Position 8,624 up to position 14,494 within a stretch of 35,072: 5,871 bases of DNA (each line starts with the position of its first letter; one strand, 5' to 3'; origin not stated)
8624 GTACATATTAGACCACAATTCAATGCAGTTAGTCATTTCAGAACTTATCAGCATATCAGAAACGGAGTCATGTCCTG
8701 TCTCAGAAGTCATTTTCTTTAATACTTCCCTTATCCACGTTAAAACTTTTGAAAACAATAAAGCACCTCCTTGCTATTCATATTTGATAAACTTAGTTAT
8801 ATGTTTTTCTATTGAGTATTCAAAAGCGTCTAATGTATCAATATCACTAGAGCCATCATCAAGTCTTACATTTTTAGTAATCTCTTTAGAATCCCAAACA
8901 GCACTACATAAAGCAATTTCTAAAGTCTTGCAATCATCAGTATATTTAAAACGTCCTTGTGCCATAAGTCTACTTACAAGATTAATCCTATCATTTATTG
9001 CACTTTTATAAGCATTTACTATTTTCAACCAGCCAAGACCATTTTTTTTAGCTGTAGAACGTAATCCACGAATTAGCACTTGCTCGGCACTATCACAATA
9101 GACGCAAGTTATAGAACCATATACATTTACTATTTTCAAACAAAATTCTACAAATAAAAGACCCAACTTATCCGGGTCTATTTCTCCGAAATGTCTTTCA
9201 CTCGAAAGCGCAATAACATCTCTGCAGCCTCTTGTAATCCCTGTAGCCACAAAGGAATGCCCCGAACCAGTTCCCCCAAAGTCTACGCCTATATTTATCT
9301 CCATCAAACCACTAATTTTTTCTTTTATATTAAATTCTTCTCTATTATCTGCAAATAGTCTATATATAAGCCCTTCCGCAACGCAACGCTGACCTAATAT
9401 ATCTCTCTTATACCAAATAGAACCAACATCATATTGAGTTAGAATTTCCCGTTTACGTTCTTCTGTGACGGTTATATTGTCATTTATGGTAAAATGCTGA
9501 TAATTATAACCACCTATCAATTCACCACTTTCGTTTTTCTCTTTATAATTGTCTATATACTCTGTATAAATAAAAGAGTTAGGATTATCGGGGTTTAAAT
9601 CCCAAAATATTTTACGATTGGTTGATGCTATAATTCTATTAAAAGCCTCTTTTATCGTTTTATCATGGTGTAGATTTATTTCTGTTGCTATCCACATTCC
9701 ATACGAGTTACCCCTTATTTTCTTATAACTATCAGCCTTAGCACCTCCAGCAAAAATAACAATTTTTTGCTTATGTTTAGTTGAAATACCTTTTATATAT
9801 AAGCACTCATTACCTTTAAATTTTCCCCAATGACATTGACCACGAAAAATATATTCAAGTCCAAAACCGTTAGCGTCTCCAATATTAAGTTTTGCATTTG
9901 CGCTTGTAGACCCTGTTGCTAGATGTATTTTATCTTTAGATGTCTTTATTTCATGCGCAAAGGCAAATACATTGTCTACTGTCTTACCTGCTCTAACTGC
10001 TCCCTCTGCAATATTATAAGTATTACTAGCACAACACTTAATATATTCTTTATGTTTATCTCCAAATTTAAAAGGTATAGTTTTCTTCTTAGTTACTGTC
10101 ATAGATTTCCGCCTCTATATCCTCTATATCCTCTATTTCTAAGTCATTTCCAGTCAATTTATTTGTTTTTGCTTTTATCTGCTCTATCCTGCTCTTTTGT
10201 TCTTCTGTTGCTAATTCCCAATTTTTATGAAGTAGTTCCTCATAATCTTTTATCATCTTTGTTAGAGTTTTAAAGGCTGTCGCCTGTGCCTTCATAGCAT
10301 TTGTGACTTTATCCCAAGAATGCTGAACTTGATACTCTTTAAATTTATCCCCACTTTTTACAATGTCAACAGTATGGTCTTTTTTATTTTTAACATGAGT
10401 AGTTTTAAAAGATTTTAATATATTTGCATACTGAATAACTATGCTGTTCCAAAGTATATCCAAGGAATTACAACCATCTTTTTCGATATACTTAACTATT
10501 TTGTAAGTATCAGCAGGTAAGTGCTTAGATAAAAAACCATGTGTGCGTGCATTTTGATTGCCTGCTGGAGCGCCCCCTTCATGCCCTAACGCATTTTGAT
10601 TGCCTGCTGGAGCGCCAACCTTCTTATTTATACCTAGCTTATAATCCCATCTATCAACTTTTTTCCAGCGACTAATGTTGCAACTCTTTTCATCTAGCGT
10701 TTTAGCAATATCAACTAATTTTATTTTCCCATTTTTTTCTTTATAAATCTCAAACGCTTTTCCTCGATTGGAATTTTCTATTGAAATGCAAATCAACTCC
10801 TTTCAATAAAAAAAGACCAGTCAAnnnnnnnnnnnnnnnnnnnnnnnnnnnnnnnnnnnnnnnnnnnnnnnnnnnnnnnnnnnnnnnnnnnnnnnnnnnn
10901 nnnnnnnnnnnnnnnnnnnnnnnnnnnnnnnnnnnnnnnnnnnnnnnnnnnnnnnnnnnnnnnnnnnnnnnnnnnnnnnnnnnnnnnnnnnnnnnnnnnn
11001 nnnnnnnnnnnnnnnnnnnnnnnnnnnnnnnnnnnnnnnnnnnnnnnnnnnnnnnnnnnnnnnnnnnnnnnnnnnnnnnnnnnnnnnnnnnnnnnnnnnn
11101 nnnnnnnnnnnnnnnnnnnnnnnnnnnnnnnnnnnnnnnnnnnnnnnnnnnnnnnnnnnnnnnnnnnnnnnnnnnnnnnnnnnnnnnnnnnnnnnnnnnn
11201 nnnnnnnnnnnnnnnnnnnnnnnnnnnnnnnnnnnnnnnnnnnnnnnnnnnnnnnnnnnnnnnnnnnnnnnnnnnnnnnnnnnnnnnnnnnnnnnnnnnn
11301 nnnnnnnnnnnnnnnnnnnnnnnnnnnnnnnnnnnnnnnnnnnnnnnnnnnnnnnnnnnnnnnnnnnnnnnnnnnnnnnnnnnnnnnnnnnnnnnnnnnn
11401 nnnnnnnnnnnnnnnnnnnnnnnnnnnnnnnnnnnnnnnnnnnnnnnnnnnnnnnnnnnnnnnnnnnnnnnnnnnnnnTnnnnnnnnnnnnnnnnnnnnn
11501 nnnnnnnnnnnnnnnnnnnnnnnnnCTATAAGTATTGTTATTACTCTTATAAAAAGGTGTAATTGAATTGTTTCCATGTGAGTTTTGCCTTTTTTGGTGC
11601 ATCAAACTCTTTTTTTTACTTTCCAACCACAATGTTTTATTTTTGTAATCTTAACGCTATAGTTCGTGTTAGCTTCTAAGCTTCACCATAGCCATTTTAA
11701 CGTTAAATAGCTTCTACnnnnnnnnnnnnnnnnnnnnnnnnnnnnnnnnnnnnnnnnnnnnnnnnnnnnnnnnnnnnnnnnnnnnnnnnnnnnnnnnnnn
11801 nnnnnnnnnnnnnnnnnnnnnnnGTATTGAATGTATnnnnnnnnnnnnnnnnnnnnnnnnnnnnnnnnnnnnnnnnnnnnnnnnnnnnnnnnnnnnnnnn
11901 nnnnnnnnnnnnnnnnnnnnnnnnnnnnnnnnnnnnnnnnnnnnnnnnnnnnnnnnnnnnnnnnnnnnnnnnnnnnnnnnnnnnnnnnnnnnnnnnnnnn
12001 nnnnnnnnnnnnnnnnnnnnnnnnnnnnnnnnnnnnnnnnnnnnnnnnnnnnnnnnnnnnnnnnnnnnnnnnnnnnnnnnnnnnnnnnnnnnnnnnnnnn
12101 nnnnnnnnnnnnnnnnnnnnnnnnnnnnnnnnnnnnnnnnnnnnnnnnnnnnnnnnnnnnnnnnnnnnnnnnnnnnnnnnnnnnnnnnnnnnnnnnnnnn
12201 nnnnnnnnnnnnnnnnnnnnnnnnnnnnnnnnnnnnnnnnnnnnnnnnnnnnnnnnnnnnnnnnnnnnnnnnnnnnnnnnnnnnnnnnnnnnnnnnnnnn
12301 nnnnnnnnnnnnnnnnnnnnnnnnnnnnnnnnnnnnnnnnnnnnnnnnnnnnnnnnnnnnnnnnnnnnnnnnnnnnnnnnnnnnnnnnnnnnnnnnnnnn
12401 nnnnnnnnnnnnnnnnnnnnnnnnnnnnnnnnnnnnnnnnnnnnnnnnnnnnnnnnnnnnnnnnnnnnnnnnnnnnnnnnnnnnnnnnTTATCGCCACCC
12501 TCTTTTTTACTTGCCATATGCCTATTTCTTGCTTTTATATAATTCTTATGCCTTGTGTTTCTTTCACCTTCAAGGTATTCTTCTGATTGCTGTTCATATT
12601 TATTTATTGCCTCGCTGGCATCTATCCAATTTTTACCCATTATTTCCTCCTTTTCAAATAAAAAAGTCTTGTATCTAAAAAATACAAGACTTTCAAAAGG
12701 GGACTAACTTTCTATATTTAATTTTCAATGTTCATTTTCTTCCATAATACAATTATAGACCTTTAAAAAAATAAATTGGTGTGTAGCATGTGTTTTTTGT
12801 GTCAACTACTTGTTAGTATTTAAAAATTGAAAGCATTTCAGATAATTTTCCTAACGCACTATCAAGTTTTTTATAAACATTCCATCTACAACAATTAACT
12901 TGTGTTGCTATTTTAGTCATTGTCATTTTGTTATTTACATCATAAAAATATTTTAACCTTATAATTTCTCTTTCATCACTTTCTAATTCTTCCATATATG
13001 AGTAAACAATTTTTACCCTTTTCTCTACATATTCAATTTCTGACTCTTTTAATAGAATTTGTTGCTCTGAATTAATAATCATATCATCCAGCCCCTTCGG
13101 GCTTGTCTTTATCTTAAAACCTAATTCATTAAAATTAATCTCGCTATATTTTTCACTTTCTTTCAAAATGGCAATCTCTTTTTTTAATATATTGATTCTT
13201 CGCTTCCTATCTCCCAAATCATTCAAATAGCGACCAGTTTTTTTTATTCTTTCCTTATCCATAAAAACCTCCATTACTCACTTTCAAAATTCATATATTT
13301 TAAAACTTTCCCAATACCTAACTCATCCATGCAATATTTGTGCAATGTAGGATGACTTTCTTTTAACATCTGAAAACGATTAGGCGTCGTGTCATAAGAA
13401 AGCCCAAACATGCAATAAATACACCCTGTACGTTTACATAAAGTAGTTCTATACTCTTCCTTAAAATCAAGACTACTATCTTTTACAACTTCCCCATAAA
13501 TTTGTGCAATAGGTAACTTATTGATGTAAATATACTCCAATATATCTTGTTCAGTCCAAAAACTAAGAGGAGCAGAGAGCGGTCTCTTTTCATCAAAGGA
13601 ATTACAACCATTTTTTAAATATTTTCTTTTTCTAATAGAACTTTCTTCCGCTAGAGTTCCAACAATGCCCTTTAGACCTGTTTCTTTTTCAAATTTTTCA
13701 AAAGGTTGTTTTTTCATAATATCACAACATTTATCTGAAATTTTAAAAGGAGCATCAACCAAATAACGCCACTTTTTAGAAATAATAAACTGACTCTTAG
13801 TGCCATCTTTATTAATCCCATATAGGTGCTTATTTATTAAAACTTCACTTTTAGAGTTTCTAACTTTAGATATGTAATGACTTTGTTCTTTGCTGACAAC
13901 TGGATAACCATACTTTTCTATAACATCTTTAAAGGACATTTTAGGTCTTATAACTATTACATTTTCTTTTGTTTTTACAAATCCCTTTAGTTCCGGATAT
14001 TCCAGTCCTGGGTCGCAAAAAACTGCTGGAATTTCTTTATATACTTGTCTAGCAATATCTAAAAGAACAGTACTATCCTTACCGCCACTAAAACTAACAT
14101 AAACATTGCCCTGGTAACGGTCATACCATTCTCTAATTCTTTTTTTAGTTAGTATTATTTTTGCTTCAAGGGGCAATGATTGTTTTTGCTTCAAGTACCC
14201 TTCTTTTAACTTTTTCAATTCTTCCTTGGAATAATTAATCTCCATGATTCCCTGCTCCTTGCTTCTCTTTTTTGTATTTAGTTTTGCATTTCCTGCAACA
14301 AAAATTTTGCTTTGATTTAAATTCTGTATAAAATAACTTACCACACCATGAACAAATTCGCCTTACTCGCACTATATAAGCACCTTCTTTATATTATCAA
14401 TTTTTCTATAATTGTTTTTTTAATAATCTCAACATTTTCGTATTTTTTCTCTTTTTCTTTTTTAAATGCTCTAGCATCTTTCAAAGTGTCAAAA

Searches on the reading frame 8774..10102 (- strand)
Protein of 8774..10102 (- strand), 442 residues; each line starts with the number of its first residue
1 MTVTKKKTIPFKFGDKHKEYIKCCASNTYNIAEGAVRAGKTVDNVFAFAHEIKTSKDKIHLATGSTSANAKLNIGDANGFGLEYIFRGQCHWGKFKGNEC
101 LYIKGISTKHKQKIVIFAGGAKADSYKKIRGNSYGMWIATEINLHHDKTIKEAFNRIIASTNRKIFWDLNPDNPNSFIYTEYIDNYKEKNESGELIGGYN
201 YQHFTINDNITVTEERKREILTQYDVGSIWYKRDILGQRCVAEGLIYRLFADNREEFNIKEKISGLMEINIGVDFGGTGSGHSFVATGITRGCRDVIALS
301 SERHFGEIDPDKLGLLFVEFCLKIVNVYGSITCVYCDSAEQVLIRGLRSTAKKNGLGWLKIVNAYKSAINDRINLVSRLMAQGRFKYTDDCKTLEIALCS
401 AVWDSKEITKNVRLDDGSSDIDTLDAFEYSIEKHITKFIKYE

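Call 79: search_protein_families(library=phrogs, proteins=[window:8774-10102:-], max_evalue=0.0001)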
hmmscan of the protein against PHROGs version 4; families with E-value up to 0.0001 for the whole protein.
window:8774-10102:- (442 aa): 3 families
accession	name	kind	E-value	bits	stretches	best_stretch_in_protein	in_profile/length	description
phrog_2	-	head and packaging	1.6e-36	127.4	1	7-434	261-592/807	terminase large subunit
phrog_29775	-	unknown function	1.6e-19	71.4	1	37-225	4-178/212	-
phrog_10250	-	head and packaging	5.7e-09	37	1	231-436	10-217/228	terminase large subunit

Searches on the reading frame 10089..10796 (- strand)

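Call 79: search_protein_families(library=phrogs, proteins=[window:10089-10796:-], max_evalue=0.0001)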
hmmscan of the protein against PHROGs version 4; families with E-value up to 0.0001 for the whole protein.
window:10089-10796:- (235 aa): 4 families
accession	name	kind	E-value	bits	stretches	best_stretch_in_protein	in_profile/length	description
phrog_509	-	head and packaging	1.8e-76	257.8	1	6-228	3-230/238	terminase small subunit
phrog_1889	-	head and packaging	5.3e-27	96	1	8-209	6-231/276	terminase small subunit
phrog_8935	-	unknown function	8e-12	46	1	153-221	24-87/108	-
phrog_2606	-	head and packaging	5.4e-07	30.2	1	7-57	5-54/310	terminase small subunit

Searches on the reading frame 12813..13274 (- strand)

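Call 37: search_protein_families(library=phrogs, proteins=[window:12813-13274:-], max_evalue=0.00001)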
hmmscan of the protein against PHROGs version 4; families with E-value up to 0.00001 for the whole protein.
window:12813-13274:- (153 aa): 2 families
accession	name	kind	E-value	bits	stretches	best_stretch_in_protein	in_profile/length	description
phrog_36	-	transcription regulation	1e-19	72.1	1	5-151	48-190/220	transcriptional regulator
phrog_351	-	transcription regulation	1.1e-07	31.9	1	58-149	645-727/928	RNA polymerase sigma factor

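Call 38: search_protein_families(library=pfam, proteins=[window:12813-13274:-], max_evalue=0.001)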
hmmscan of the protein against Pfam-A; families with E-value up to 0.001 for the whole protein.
window:12813-13274:- (153 aa): 0 families

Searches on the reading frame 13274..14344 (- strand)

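Call 37: search_protein_families(library=phrogs, proteins=[window:13274-14344:-], max_evalue=0.00001)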
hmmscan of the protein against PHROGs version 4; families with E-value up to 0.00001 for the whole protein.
window:13274-14344:- (356 aa): 3 families
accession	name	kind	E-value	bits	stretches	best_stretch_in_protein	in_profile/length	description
phrog_424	-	moron, auxiliary metabolic gene and host takeover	3e-53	182.4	1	26-349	115-373/460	phosphoadenosine phosphosulfate reductase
phrog_2302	-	moron, auxiliary metabolic gene and host takeover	6.7e-16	59.2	1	66-286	16-227/381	phosphoadenosine phosphosulfate reductase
phrog_15238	-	unknown function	7.1e-06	27.1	0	80-156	13-96/215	-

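Call 38: search_protein_families(library=pfam, proteins=[window:13274-14344:-], max_evalue=0.001)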
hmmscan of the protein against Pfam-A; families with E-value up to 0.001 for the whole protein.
window:13274-14344:- (356 aa): 1 family
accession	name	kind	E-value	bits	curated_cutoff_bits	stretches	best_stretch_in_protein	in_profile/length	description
PF01507.26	PAPS_reduct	-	1.1e-19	71.6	22.5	2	81-165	2-93/175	Phosphoadenosine phosphosulfate reductase domain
